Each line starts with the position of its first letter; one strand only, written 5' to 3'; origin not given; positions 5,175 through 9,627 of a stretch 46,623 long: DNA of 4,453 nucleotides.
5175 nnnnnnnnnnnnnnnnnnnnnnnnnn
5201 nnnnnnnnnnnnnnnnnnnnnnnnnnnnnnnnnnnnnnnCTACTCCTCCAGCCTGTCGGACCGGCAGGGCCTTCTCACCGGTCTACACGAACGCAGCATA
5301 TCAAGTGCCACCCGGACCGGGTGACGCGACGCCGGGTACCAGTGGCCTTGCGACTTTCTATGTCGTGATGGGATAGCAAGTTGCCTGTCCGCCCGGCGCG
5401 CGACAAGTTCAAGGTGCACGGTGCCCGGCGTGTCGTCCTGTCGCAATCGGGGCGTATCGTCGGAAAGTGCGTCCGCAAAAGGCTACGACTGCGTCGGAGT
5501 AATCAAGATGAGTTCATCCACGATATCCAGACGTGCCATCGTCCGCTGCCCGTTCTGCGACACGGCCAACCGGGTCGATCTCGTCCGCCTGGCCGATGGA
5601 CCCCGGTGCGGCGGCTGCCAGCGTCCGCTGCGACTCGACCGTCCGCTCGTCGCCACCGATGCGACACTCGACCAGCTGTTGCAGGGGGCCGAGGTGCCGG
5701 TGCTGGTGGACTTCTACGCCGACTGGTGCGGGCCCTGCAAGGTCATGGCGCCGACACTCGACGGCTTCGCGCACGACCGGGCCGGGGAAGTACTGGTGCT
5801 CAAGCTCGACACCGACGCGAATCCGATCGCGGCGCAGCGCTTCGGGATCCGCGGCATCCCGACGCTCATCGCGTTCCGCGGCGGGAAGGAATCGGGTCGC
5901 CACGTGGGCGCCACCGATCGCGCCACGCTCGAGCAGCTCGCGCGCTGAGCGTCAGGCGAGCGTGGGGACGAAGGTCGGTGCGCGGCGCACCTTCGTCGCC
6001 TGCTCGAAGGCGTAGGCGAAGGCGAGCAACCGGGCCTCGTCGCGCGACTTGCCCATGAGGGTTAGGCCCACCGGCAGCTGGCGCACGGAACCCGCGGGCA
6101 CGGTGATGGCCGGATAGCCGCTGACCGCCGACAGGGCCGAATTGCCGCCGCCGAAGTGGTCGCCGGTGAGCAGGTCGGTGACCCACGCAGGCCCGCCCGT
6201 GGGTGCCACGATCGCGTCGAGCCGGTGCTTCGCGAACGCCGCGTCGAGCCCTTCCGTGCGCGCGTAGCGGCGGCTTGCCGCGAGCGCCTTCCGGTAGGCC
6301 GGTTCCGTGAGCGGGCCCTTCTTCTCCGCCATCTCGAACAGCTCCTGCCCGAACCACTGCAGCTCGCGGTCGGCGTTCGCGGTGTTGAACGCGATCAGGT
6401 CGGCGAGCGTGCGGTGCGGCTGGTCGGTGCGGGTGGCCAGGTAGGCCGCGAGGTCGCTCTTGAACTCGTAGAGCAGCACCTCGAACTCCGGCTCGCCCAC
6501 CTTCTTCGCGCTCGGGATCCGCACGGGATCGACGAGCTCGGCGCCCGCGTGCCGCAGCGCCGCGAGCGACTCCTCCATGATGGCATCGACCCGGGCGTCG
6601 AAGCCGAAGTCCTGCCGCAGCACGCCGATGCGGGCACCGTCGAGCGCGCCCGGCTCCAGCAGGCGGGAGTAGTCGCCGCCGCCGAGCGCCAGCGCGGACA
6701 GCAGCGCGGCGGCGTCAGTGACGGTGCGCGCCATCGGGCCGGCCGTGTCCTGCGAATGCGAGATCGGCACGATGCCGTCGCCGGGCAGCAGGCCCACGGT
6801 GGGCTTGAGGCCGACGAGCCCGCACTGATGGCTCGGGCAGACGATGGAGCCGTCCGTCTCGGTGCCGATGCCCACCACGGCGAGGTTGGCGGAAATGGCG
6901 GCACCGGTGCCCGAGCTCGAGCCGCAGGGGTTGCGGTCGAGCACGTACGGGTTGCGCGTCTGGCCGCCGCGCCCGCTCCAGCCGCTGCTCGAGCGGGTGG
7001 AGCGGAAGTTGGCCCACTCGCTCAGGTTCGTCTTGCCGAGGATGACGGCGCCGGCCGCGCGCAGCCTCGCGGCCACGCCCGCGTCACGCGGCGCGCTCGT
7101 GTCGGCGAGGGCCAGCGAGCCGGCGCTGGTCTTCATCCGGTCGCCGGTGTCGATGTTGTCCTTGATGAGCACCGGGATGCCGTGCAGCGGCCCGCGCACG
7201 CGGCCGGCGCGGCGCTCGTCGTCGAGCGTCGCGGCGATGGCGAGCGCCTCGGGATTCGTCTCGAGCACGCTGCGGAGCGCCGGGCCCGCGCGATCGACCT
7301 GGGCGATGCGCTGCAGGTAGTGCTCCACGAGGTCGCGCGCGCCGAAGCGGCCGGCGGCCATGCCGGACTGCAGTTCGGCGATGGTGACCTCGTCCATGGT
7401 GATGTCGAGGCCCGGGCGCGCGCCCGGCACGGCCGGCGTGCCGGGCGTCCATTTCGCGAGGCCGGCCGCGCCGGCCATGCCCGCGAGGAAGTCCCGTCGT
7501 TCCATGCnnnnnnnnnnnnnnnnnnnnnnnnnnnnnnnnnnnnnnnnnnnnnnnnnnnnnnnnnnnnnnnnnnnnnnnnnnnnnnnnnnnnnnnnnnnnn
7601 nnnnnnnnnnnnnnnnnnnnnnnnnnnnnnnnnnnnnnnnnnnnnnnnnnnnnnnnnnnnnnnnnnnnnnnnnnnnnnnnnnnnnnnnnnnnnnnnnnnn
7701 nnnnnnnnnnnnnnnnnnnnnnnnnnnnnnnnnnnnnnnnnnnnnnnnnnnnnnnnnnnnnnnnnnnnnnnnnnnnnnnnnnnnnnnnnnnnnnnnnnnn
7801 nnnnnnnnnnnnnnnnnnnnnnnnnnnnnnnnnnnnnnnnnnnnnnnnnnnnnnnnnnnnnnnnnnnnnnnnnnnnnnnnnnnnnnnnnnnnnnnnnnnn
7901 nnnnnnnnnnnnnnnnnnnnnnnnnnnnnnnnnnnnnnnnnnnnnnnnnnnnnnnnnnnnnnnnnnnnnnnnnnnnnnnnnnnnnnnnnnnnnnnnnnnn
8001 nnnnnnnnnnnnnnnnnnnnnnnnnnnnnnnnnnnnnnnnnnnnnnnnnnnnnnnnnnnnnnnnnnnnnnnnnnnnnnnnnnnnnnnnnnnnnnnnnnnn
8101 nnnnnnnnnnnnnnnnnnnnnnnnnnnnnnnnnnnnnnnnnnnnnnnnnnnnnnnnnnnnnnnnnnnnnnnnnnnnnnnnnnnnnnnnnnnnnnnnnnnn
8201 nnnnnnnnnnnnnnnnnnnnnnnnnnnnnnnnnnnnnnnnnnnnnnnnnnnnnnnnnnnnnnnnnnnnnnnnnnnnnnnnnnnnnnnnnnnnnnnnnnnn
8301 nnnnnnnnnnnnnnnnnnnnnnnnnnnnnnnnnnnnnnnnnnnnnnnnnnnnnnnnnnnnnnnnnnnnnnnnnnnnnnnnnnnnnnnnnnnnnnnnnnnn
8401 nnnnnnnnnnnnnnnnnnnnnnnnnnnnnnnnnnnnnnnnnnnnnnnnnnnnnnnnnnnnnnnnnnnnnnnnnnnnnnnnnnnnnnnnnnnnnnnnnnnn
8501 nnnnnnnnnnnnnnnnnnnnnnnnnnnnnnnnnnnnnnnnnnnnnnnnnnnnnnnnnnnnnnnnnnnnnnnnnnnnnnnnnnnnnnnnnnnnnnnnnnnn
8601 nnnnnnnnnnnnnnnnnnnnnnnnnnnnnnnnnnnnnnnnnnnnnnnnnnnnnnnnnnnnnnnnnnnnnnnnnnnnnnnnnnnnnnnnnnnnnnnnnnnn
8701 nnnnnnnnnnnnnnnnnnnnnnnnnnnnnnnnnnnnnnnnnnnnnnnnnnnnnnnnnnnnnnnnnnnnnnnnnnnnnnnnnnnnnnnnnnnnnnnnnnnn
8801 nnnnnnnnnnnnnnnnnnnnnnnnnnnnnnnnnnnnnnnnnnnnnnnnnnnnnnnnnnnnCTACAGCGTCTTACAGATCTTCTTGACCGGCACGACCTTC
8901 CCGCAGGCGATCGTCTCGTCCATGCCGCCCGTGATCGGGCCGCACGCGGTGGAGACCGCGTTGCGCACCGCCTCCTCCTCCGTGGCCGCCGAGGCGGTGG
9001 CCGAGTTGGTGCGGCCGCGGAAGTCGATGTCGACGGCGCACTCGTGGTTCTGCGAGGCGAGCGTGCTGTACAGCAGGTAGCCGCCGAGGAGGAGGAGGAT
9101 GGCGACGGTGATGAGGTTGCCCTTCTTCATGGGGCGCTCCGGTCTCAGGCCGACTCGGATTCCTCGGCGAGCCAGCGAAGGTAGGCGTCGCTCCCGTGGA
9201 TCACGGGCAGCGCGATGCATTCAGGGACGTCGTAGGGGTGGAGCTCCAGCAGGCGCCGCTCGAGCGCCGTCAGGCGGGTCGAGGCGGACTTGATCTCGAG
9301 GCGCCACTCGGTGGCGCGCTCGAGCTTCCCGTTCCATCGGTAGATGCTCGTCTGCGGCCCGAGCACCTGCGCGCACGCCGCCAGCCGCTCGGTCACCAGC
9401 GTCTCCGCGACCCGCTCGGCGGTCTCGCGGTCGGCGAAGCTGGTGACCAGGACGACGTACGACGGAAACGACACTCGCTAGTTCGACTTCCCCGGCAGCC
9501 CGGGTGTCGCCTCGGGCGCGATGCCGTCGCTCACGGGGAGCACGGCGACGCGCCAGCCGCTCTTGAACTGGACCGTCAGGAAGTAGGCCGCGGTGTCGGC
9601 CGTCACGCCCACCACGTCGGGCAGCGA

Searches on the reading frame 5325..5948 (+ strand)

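Call 39: search_protein_families(library=pfam, proteins=[window:5325-5948:+], max_evalue=0.001)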
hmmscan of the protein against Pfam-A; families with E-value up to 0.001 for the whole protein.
window:5325-5948:+ (207 aa): 5 families
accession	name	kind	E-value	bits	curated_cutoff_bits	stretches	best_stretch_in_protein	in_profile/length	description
PF00085.26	Thioredoxin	-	1.2e-25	90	23.5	1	109-205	4-100/103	Thioredoxin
PF13098.12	Thioredoxin_2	-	1.9e-07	31.8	27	1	121-205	3-103/104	Thioredoxin-like domain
PF21352.3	Zn_ribbon_Thio2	-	2e-07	31.2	27.1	1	75-99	2-26/27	Thioredoxin 2, N-terminal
PF13899.12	Thioredoxin_7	-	0.00012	22.6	27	1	121-144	15-38/83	Thioredoxin-like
PF13728.12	TraF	-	0.00042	20.6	23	1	127-188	133-203/224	F plasmid transfer operon protein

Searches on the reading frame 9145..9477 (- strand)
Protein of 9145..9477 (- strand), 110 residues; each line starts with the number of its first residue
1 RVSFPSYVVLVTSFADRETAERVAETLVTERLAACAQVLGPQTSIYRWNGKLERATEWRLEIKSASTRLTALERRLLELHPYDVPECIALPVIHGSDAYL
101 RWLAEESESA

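Call 37: search_protein_families(library=pfam, proteins=[window:9145-9477:-], max_evalue=0.001)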
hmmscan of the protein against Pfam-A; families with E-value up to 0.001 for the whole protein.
window:9145-9477:- (110 aa): 1 family
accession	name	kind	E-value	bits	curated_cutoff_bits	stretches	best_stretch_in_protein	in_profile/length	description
PF03091.20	CutA1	-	1.2e-33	115.3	22.4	1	9-106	2-99/99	CutA1 divalent ion tolerance protein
